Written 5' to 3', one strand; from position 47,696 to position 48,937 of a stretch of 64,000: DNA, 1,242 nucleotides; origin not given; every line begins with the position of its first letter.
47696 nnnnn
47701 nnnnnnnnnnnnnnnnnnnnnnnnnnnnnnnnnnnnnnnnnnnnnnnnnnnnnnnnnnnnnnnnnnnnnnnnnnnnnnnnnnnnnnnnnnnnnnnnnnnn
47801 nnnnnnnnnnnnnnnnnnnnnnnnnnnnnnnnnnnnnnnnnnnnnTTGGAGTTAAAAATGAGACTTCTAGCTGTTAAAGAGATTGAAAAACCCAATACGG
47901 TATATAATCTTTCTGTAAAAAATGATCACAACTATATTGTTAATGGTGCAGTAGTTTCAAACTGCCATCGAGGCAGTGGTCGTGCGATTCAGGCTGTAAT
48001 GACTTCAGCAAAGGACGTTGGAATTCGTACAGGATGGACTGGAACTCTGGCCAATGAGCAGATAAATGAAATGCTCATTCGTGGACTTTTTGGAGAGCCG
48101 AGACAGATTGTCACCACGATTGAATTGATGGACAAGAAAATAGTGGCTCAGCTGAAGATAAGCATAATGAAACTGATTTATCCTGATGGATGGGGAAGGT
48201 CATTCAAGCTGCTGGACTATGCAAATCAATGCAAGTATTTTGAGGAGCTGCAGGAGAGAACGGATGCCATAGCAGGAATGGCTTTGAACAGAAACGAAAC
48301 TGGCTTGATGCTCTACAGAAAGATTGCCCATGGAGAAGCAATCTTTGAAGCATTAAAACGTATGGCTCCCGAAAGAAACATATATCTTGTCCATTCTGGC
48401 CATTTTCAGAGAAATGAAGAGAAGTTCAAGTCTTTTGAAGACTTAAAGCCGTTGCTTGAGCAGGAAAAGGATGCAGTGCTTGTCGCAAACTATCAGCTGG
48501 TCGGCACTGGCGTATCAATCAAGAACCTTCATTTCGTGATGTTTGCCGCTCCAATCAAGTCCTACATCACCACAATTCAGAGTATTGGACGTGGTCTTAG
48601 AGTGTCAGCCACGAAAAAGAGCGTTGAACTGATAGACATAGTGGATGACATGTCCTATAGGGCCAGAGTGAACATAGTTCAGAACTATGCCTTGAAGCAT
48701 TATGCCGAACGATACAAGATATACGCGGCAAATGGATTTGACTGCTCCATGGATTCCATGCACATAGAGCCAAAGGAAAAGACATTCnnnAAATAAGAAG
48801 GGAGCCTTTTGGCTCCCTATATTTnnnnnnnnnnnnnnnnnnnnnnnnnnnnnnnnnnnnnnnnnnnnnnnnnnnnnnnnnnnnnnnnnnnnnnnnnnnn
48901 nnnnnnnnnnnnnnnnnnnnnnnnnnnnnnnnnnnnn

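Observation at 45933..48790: UvsW-like SF2 helicase fractured by a split intein with a free-standing homing-endonuclease gene between the halves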

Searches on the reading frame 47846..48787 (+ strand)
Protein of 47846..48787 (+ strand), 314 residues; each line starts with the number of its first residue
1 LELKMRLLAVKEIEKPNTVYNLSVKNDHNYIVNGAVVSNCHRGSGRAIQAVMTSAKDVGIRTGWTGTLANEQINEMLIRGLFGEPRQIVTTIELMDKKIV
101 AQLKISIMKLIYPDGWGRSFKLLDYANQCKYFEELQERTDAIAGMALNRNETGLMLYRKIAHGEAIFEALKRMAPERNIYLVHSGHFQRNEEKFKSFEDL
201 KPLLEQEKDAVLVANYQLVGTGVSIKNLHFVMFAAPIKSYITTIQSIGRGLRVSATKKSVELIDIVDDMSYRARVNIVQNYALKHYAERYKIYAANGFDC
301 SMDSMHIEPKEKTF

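Call 3: search_protein_families(library=pfam, proteins=[window:47846-48787:+], max_evalue=1)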
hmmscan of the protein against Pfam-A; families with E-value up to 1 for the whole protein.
window:47846-48787:+ (314 aa): 2 families
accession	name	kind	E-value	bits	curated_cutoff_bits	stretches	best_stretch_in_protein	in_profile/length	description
PF00271.37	Helicase_C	-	0.00033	21.3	23.5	1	154-253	19-109/110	Helicase conserved C-terminal domain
PF14890.11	Intein_splicing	-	0.0013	19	35.8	1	9-39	125-155/155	Intein splicing domain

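Call 4: search_protein_families(library=phrogs, proteins=[window:47846-48787:+], max_evalue=0.01)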
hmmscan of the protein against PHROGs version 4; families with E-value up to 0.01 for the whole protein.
window:47846-48787:+ (314 aa): 5 families
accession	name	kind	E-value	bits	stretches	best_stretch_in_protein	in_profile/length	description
phrog_9690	-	DNA, RNA and nucleotide metabolism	6.7e-65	220.1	1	3-304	8-303/306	DNA helicase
phrog_16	-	DNA, RNA and nucleotide metabolism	1.7e-31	110.3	1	40-288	385-612/986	DNA helicase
phrog_17901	-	DNA, RNA and nucleotide metabolism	1.6e-17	64.9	1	206-296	8-94/109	DNA helicase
phrog_28563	-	unknown function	0.00011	23.4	1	15-56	45-87/98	-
phrog_35162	-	unknown function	0.0039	17.7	1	15-52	187-224/232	-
